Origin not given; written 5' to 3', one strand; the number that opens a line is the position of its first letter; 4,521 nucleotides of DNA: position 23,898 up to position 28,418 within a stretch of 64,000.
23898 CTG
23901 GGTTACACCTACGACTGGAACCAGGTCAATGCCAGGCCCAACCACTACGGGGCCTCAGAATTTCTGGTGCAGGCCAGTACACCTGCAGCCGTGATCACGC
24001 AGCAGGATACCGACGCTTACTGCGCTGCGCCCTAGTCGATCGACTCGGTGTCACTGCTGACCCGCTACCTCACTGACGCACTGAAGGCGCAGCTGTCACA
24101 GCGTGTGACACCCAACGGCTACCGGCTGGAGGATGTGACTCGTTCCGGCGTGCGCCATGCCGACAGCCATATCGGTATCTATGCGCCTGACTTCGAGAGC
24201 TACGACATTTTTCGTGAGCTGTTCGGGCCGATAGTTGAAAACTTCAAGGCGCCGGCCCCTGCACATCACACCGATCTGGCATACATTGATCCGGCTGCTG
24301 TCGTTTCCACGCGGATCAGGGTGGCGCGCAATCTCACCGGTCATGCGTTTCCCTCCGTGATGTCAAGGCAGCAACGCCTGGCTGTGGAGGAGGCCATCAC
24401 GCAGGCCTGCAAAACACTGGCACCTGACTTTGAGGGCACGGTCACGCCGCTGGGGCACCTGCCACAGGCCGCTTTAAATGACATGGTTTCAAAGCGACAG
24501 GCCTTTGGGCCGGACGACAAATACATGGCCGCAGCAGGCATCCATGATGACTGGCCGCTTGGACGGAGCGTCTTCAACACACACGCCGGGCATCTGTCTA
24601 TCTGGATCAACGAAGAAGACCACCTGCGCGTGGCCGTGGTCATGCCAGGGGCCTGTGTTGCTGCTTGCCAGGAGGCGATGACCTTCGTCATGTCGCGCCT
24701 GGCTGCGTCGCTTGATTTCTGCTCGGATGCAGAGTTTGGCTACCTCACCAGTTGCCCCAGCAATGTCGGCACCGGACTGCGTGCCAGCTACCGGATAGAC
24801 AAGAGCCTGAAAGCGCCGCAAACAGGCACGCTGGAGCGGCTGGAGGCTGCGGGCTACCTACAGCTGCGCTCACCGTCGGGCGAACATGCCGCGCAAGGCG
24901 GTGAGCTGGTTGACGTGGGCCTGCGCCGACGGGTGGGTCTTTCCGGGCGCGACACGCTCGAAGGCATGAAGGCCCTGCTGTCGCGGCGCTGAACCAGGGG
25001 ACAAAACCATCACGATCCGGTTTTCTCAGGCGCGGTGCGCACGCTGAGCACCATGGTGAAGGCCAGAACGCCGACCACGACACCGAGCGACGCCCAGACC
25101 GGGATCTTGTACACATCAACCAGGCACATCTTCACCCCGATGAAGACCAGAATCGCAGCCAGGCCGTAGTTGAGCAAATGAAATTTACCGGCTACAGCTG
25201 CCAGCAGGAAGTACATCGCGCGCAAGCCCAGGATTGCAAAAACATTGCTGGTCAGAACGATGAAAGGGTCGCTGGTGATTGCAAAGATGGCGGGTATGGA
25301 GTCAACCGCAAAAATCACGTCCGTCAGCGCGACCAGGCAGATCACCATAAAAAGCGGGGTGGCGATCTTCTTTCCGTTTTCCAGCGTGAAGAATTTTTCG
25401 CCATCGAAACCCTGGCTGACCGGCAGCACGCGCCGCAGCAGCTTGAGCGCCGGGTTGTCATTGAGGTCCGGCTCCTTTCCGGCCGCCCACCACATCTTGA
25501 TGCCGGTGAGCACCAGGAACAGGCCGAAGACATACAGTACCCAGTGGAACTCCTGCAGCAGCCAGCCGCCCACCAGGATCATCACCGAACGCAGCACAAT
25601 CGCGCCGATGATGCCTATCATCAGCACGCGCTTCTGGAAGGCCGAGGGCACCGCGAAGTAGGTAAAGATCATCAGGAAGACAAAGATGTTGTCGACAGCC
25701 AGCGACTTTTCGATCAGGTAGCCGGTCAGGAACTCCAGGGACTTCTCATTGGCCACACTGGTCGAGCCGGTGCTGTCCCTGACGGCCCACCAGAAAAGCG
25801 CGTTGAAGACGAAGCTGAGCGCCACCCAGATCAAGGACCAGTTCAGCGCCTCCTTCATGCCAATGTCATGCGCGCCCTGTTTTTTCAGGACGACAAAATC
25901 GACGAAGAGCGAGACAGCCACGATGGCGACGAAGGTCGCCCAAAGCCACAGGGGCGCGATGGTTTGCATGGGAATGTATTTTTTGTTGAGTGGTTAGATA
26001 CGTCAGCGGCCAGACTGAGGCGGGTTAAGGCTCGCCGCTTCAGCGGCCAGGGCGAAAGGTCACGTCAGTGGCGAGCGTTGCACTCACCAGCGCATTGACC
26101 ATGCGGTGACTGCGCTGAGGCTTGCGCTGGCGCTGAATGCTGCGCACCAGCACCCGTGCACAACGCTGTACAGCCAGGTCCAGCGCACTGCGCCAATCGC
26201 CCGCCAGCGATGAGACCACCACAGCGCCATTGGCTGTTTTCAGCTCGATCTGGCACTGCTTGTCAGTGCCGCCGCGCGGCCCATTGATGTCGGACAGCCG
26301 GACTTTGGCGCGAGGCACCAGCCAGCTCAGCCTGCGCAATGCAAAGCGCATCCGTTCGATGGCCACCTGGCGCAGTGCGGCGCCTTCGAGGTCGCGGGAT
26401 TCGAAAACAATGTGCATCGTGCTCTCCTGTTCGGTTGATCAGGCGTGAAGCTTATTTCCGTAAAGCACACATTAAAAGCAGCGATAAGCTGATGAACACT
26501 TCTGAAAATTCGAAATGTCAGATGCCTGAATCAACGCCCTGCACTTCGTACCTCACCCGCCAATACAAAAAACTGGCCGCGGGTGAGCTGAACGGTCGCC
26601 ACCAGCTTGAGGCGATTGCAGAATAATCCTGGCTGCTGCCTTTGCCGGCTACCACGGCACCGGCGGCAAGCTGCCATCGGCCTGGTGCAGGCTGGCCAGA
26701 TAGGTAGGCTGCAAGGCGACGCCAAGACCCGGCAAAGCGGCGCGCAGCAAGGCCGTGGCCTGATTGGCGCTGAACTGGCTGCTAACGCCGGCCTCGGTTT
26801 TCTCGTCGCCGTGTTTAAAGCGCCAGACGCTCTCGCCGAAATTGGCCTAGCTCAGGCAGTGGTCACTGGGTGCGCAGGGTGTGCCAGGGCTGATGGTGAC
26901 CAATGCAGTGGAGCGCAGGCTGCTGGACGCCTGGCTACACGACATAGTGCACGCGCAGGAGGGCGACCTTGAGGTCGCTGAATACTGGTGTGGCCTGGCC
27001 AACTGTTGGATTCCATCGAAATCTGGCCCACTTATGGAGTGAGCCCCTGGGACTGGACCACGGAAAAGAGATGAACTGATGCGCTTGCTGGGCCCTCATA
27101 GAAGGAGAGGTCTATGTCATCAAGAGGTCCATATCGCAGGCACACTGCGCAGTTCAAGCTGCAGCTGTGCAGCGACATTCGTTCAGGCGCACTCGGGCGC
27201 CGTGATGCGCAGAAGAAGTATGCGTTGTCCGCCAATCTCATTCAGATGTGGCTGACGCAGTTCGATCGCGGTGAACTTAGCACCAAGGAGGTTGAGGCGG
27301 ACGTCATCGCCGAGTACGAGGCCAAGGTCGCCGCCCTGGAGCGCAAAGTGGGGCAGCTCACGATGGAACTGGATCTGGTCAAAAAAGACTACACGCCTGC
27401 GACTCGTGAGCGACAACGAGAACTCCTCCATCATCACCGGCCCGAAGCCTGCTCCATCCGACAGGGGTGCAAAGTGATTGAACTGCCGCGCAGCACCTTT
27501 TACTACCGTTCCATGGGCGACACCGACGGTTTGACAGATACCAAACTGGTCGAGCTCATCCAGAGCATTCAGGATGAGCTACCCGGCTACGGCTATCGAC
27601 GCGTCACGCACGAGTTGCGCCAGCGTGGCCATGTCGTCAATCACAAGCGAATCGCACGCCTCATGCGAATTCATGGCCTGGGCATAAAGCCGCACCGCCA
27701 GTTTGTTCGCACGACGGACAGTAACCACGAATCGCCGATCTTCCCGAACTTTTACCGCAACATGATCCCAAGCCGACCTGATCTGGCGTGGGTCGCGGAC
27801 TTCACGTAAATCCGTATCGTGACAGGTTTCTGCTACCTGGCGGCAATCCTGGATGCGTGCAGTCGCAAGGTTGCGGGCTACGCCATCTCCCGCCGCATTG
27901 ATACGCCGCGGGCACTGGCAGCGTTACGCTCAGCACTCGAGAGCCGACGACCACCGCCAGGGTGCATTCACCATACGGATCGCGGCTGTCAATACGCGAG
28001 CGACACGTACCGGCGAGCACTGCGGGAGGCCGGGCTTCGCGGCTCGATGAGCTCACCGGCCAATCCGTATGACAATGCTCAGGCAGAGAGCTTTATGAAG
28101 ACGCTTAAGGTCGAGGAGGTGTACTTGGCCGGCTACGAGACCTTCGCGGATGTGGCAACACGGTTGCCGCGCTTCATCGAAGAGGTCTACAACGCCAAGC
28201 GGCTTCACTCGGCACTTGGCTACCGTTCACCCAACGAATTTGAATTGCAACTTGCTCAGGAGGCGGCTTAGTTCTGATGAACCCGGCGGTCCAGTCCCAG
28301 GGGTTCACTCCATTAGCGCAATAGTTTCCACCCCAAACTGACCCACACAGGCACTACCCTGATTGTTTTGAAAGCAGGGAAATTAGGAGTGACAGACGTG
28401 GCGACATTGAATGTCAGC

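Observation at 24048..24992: Eukaryote-type arginine/phosphagen kinase in a betaproteobacterium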

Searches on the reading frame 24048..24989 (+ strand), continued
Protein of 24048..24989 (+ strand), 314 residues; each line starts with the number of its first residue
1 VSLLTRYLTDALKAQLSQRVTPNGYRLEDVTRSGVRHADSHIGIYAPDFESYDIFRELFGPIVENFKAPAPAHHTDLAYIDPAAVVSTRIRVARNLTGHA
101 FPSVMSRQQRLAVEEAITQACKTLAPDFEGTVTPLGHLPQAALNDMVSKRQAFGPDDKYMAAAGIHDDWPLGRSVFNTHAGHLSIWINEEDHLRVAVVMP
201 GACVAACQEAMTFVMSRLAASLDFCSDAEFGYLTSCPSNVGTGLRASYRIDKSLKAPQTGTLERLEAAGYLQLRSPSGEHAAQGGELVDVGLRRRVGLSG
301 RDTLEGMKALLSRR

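Call 42: predict_structure(alignment_id=A1)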
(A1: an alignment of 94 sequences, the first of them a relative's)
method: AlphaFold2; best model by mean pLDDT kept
length: 314 residues; sequences in the alignment: 94
mean_pLDDT: 91.1   pTM: 0.89
mean pLDDT of the five models: 91.1, 90.5, 90.2, 90.0, 89.3
residues with pLDDT >= 90: 245; 70-90: 45; 50-70: 24; < 50: 0
segments of 3 or more residues with pLDDT < 50: none
pLDDT, mean of each block of 10 residues (from residue 1): 93 98 97 95 96 98 89 65 93 97 96 98 97 95 89 89 95 96 95 97 96 98 95 95 94 69 85 73 73 91 91 76
secondary structure, 60 per line:
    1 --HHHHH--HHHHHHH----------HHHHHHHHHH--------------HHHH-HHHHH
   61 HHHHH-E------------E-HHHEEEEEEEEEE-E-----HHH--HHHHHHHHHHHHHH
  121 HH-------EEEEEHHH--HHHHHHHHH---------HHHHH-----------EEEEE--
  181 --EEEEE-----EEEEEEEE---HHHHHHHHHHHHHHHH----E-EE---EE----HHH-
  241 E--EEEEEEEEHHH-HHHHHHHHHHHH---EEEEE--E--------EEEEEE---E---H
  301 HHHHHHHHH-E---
elements in order: H3-7 H10-16 H27-36 H51-54 H56-65 E85-94 H107-122 E130-134 H140-148 H158-162 E174-178 E183-187 E193-200 H204-219 E244-251 H256-267 E271-275 E287-292 H300-309

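Call 46: fold_search(model_id=the predicted structure, library=pdb)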
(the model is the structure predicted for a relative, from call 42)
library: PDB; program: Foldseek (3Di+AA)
matches with E <= 10: 825; with E <= 0.001: 97
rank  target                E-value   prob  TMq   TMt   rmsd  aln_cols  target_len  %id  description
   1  1rl9                  7.6e-32  1.00  0.86  0.76   4.3       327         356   31  Crystal structure of Creatine-ADP arginine kinase ternary complex (released 2004-05-25)
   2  1bg0                  8.1e-32  1.00  0.86  0.76   4.3       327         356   31  TRANSITION STATE STRUCTURE OF ARGININE KINASE (released 1998-10-14)
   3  1sd0                  8.1e-32  1.00  0.86  0.76   4.2       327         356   31  Structure of arginine kinase C271A mutant (released 2004-07-27)
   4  1p50                  1.2e-31  1.00  0.86  0.76   4.2       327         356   31  Transition state structure of an Arginine Kinase mutant (released 2003-06-17)
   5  4rf7_B                1.8e-31  1.00  0.82  0.39   5.0       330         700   33  Crystal structure of double-domain arginine kinase from Anthopleura japonicas in complex with substrate L-arginine (released 2015-04-08)
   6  4bg4_A                2.0e-31  1.00  0.88  0.78   4.2       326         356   30  Crystal structure of Litopenaeus vannamei arginine kinase in a ternary analog complex with arginine, ADP-Mg and NO3 (released 2013-09-04)
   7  1p52                  2.7e-31  1.00  0.86  0.76   4.3       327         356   31  Structure of Arginine kinase E314D mutant (released 2003-06-17)
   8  7re6                  2.8e-31  1.00  0.84  0.76   4.2       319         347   31  Crystal Structure of the brown dog tick (Rhipicephalus sanguineus) Arginine Kinase in absence of substrate or ligands (released 2021-11-17)
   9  4bg4_B                3.0e-31  1.00  0.88  0.78   4.2       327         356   30  Crystal structure of Litopenaeus vannamei arginine kinase in a ternary analog complex with arginine, ADP-Mg and NO3 (released 2013-09-04)
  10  5zhq_A                3.6e-31  1.00  0.85  0.76   4.6       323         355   30  Crystal structure of Scylla paramamosain arginine kinase (released 2019-03-20)
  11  8yx0                  3.6e-31  1.00  0.84  0.76   4.2       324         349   29  Crystal structure of Procambarus clarkii Arginine kinase (released 2025-04-09)
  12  3m10_B                3.6e-31  1.00  0.81  0.74   4.4       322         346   30  Substrate-free form of Arginine Kinase (released 2010-03-16)
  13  3m10_A                3.9e-31  1.00  0.81  0.74   4.4       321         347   31  Substrate-free form of Arginine Kinase (released 2010-03-16)
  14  9fho                  7.5e-31  1.00  0.85  0.77   4.3       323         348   29  Crystal structure of the arginine kinase Der p 20_like (putative isoform) (released 2025-06-11)
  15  4rf9_A                8.9e-31  1.00  0.81  0.38   5.4       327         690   32  Crystal structure of double-domain arginine kinase from Anthopleura japonicas in complex with L-arginine and ATPgS (released 2015-04-08)
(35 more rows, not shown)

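Call 62: search_protein_families(library=pfam, proteins=[L025:135-1208:+], max_evalue=0.01)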
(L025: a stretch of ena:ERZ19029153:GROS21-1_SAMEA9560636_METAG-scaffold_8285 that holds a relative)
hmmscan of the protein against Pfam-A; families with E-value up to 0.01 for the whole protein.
L025:135-1208:+ (358 aa): 0 families

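Call 68: find_encoding_contigs(protein=P0092, flank=5000, max_places=2)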
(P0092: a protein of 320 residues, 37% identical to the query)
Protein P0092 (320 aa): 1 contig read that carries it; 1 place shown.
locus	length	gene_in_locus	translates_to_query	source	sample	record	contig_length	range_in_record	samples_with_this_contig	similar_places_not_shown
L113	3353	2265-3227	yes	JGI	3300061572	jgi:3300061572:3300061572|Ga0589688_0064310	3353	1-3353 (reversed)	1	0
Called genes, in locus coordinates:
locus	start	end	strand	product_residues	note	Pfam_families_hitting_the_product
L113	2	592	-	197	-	?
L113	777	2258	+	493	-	PF00171:Aldedh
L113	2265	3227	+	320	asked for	PF02807:ATP-gua_PtransN, PF00217:ATP-gua_Ptrans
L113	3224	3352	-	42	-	?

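Call 69: find_encoding_contigs(protein=P0149, flank=5000, max_places=2)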
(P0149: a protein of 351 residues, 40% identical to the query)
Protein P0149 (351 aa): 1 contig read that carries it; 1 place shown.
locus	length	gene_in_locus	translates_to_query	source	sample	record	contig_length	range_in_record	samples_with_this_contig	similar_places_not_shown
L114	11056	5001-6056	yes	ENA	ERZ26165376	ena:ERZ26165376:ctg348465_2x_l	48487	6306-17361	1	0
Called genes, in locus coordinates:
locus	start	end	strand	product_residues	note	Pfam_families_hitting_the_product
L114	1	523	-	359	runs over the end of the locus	PF03738:GSP_synth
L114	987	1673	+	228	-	PF13808:DDE_Tnp_1_assoc, PF01609:DDE_Tnp_1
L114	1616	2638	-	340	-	PF13737:DDE_Tnp_1_5, PF01609:DDE_Tnp_1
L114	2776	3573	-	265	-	PF08892:YqcI_YcgG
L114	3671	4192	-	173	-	-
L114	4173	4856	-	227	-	PF00890:FAD_binding_2 (faint), PF01266:DAO, PF01494:FAD_binding_3 (faint), PF07992:Pyr_redox_2 (faint), PF13450:NAD_binding_8, PF01593:Amino_oxidase (faint)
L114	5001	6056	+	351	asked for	PF02807:ATP-gua_PtransN, PF00217:ATP-gua_Ptrans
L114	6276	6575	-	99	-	-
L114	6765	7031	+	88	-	-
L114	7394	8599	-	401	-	PF14319:Zn_Tnp_IS91, PF04986:Y2_Tnp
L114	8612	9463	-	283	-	PF13495:Phage_int_SAM_4, PF00589:Phage_integrase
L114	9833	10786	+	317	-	PF02899:Phage_int_SAM_1, PF00589:Phage_integrase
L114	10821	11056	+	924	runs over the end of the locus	PF13700:DUF4158, PF01526:DDE_Tnp_Tn3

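Call 71: find_encoding_contigs(protein=P0086, flank=5000, max_places=2)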
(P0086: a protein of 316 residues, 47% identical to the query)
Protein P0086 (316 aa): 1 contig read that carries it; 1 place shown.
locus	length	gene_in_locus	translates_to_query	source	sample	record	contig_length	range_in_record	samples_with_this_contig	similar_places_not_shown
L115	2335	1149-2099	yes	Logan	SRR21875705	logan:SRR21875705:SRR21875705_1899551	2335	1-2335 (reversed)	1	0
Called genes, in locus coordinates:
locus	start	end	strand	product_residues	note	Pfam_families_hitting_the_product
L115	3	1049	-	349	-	?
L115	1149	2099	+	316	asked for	PF02807:ATP-gua_PtransN, PF00217:ATP-gua_Ptrans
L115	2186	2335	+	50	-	?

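Call 77: find_encoding_contigs(protein=P0176, flank=6000, max_places=3)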
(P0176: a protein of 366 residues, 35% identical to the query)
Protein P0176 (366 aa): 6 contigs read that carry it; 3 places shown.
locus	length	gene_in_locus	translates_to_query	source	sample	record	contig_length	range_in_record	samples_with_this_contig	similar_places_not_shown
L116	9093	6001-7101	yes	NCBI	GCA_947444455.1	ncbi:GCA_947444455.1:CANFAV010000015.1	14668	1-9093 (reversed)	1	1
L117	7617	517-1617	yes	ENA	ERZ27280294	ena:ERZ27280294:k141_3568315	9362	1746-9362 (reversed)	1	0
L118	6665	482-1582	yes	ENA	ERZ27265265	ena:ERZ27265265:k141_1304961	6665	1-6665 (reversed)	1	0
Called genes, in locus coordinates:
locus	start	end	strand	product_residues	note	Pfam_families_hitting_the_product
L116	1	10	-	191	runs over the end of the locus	PF01066:CDP-OH_P_transf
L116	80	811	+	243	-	PF11249:DUF3047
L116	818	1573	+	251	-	PF13641:Glyco_tranf_2_3 (weak), PF00535:Glycos_transf_2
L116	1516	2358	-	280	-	PF04784:DUF547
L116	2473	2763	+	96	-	-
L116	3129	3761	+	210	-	PF12849:PBP_like_2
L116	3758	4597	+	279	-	PF12849:PBP_like_2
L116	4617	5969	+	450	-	PF16868:NMT1_3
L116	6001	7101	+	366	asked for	PF02807:ATP-gua_PtransN, PF00217:ATP-gua_Ptrans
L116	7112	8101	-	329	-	PF00903:Glyoxalase (faint)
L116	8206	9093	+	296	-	?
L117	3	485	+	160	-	?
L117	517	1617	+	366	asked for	PF02807:ATP-gua_PtransN, PF00217:ATP-gua_Ptrans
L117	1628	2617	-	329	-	PF00903:Glyoxalase (faint)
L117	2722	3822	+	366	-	PF05145:AbrB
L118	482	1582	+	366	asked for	PF02807:ATP-gua_PtransN, PF00217:ATP-gua_Ptrans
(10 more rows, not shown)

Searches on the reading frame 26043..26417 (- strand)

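Call 12: search_protein_families(library=pfam, proteins=[window:26043-26417:-], max_evalue=0.01)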
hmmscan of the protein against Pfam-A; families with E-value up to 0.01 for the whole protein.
window:26043-26417:- (125 aa): 1 family
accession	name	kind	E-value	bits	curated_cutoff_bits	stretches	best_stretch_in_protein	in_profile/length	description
PF02482.25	Ribosomal_S30AE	-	1.7e-05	25.9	23.7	1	14-97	13-87/88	Sigma 54 modulation protein / S30EA ribosomal protein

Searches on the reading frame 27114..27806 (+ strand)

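Call 85: search_protein_families(library=pfam, proteins=[window:27114-27806:+], max_evalue=0.001)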
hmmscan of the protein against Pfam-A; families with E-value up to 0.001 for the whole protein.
window:27114-27806:+ (231 aa): 1 family
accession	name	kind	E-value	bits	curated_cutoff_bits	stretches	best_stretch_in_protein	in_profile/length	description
PF13276.12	HTH_21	-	1.8e-16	60.6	28.1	1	144-196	5-59/60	HTH-like domain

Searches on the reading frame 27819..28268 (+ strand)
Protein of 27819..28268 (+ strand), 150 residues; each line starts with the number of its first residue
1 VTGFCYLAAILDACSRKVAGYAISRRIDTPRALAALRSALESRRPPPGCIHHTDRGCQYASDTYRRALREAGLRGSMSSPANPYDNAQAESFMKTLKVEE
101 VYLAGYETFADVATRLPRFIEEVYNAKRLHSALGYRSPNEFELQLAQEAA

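Call 85: search_protein_families(library=pfam, proteins=[window:27819-28268:+], max_evalue=0.001)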
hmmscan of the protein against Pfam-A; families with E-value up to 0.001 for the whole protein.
window:27819-28268:+ (150 aa): 3 families
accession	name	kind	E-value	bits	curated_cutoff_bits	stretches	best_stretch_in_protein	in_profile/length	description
PF00665.32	rve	-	1.7e-17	63.9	32.6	1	3-83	22-102/102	Integrase core domain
PF13683.12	rve_3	-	3.1e-12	46.5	26.5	1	72-138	2-67/67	Integrase core domain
PF13333.12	rve_2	-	1e-07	32.4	22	1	90-144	1-54/56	Integrase core domain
